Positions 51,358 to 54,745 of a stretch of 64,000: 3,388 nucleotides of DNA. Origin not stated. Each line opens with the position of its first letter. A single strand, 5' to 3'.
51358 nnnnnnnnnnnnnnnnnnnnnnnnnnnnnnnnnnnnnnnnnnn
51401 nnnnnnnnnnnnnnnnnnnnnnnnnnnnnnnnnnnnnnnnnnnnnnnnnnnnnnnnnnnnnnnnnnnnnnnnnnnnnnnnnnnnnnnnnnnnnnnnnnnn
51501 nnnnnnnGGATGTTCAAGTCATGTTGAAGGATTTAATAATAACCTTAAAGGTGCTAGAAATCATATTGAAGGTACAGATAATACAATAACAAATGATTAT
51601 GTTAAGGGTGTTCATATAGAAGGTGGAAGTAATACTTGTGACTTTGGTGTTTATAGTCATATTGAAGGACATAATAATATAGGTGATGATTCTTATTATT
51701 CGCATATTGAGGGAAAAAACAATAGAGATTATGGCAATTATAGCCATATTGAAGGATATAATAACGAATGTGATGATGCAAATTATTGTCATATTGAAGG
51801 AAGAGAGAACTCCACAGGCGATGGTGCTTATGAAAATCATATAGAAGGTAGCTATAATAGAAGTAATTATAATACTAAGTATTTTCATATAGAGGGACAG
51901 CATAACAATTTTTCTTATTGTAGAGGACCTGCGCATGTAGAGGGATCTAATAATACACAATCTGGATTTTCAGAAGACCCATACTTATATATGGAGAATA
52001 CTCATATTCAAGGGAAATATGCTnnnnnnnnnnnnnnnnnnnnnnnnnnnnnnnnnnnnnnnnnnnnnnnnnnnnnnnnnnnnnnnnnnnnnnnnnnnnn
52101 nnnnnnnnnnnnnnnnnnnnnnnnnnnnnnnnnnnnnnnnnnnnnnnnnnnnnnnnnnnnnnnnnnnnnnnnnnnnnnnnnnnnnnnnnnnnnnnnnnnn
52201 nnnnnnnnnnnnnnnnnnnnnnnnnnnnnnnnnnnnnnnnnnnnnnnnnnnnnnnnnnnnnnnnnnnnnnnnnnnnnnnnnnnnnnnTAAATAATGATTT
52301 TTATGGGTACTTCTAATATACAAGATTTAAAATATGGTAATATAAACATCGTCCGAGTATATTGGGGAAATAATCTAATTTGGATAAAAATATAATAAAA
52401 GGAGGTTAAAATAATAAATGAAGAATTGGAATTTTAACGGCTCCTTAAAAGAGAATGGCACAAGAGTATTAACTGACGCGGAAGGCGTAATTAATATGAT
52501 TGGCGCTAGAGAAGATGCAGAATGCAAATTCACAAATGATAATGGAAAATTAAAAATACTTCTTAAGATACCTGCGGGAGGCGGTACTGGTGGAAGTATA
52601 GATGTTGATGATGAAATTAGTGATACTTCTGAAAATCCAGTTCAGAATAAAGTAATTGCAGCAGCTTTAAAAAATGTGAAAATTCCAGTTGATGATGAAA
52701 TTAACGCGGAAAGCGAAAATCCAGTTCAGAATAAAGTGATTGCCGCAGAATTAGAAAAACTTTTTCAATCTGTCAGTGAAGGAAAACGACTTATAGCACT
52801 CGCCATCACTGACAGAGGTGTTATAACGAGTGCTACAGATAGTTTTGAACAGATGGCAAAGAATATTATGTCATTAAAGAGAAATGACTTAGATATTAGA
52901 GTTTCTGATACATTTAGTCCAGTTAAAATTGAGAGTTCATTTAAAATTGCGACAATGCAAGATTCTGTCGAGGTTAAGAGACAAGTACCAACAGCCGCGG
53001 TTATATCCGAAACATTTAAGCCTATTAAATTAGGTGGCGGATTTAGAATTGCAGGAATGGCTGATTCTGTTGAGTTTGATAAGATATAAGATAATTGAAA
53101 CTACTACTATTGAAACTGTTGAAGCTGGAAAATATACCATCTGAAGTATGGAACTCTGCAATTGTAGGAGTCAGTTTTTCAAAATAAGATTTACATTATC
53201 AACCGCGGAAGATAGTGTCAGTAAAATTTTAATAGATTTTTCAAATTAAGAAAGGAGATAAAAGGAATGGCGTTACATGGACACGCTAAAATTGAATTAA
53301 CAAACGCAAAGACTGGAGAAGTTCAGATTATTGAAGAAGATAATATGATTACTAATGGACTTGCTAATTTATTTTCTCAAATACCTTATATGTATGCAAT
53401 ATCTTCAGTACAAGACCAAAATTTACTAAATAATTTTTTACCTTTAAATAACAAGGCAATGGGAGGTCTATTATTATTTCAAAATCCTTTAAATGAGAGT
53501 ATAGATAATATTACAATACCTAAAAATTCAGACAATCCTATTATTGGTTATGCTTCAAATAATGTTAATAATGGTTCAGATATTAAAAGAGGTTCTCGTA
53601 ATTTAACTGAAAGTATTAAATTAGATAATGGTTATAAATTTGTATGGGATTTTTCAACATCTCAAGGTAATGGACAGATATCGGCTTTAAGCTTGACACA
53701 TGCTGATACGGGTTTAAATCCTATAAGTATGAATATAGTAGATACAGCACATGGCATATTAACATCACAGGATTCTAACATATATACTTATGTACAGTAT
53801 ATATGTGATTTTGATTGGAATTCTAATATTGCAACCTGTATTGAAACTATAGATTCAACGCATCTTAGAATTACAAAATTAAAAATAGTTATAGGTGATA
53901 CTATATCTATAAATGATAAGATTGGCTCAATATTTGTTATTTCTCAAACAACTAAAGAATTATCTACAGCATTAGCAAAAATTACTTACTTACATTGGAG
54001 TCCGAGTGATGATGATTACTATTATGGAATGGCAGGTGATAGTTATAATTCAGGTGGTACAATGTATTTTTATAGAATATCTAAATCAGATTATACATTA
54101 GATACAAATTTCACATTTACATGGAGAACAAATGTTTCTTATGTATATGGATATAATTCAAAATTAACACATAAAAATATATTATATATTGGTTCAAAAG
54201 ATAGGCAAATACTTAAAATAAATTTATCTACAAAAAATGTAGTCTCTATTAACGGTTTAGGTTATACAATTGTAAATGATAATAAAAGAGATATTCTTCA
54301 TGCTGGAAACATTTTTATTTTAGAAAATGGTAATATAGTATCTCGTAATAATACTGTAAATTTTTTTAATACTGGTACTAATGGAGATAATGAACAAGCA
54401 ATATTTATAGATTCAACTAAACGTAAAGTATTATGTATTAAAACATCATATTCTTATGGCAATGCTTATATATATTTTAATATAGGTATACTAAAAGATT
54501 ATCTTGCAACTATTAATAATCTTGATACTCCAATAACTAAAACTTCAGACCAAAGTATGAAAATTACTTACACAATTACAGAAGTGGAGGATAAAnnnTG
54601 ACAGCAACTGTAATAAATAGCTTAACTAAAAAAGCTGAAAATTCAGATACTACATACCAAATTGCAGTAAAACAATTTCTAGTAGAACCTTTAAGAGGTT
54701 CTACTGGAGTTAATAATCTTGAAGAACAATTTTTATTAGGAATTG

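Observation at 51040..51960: About 20 tandem SH[AIV]EG repeats (14-16 aa period) in a tail fiber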

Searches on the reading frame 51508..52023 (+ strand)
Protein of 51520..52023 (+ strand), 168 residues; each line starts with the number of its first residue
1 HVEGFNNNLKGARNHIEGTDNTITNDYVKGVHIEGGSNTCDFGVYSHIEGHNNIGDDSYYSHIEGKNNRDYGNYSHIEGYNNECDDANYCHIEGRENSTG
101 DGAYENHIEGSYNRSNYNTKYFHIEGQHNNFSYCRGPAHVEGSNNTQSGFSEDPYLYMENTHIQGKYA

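Call 49: search_protein_families(library=pfam, proteins=[window:51520-52023:+], max_evalue=10)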
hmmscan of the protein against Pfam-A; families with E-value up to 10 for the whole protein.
window:51520-52023:+ (168 aa): 1 family
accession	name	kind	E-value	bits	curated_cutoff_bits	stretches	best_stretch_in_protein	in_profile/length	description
PF11259.13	DUF3060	-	1.7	8.8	23.1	1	16-40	19-43/58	Protein of unknown function (DUF3060)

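Call 52: search_solved_structures(query=A2, max_evalue=10, show_alignments=2)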
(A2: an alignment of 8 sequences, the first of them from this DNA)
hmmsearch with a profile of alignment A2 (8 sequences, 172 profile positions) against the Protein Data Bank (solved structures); distinct sequences matched with E-value up to 10: 1.
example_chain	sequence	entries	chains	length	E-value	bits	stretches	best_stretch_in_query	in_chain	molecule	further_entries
3pr7_A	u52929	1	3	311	0.024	17.8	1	15-120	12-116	UspA1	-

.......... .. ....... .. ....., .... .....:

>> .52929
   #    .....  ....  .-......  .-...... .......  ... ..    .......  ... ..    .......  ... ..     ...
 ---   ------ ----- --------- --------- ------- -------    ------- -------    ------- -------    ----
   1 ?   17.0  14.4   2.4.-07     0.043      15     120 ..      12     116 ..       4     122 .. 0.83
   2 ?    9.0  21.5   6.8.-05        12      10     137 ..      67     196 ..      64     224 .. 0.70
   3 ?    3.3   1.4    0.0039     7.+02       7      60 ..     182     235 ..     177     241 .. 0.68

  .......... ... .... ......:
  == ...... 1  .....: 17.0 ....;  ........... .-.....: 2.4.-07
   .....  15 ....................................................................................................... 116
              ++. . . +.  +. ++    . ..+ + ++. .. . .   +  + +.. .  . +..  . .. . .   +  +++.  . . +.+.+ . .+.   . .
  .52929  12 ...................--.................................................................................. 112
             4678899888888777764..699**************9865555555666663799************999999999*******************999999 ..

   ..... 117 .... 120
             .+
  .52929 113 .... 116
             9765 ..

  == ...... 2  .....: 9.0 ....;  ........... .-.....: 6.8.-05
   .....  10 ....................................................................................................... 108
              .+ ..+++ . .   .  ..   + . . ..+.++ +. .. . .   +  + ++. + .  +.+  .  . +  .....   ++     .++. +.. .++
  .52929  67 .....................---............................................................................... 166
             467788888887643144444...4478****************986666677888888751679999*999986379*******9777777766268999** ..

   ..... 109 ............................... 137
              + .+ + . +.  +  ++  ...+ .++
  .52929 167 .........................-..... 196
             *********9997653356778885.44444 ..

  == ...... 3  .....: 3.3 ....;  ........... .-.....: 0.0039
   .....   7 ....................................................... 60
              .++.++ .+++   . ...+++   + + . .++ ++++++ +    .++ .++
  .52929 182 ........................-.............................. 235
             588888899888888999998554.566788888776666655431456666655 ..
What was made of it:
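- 51517..51999 (+): H[IV]EG-N-type block: 10 layers, aa 262-422, mostly 15-16 aa, with Ile or Val at position 6 and Asn at position 11. The only PDB sequence hit is the 15-residue roll of UspA1, E 0.024 (call 52).
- Closest known: UspA1 head of Moraxella catarrhalis. Same: It is the only solved structure hit by the H[IV]EG block profile (E 0.024, call 52).
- Its H[IV]EG block has only a marginal sequence link to a solved roll, UspA1 at E 0.024 (calls 49, 52). The 15-16-aa H[IV]EG block has only weak sequence links to solved rolls (call 52).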

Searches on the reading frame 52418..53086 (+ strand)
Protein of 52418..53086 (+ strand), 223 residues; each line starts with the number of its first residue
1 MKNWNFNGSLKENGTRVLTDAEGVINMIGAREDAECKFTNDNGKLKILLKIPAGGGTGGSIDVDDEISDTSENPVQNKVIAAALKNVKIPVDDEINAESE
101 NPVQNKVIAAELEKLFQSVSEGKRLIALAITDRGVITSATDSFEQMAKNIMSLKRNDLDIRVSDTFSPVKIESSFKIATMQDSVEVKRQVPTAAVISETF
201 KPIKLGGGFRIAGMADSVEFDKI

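Call 5: search_protein_families(library=pfam, proteins=[window:52418-53086:+], max_evalue=1)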
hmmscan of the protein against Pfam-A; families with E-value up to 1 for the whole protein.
window:52418-53086:+ (223 aa): 1 family
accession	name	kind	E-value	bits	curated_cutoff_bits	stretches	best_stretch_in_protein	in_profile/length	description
PF21392.3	COQ9_N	-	0.21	11.8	27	0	72-87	1-16/31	Ubiquinone biosynthesis protein COQ9, N-terminal domain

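Call 6: search_protein_families(library=phrogs, proteins=[window:52418-53086:+], max_evalue=0.01)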
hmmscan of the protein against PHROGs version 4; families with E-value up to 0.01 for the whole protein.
window:52418-53086:+ (223 aa): 3 families
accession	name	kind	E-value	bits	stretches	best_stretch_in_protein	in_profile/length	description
phrog_26419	-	tail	1.9e-07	30.9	1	105-170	349-421/567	tail fiber protein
phrog_35286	-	unknown function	6.7e-07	29.1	1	108-155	366-413/750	-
phrog_17334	-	unknown function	0.0007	19.7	1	111-153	115-157/279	-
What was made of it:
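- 52418..53089 (+): Second, short fibre paralogue (223 aa) with the same N-terminal module. It matches PHROG 26419, tail fiber protein (call 6).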

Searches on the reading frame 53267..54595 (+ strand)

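Call 5: search_protein_families(library=pfam, proteins=[window:53267-54595:+], max_evalue=1)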
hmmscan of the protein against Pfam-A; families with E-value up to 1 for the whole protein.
window:53267-54595:+ (443 aa): 2 families
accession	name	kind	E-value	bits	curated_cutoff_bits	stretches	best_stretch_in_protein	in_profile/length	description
PF03451.21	HELP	-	0.0044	16.9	27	1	290-308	8-26/40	HELP motif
PF12628.13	Inhibitor_I71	-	0.0088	16.4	22.1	1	371-427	22-77/173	Falstatin, cysteine peptidase inhibitor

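Call 6: search_protein_families(library=phrogs, proteins=[window:53267-54595:+], max_evalue=0.01)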
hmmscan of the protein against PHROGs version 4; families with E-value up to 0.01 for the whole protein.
window:53267-54595:+ (443 aa): 3 families
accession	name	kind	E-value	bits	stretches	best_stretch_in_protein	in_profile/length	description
phrog_19291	-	unknown function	2.4e-61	209.3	1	4-441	3-451/452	-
phrog_37341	-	unknown function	5.1e-14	53.7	1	1-106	1-107/111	-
phrog_25763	-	unknown function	9.6e-06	25.5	1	3-438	37-459/461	-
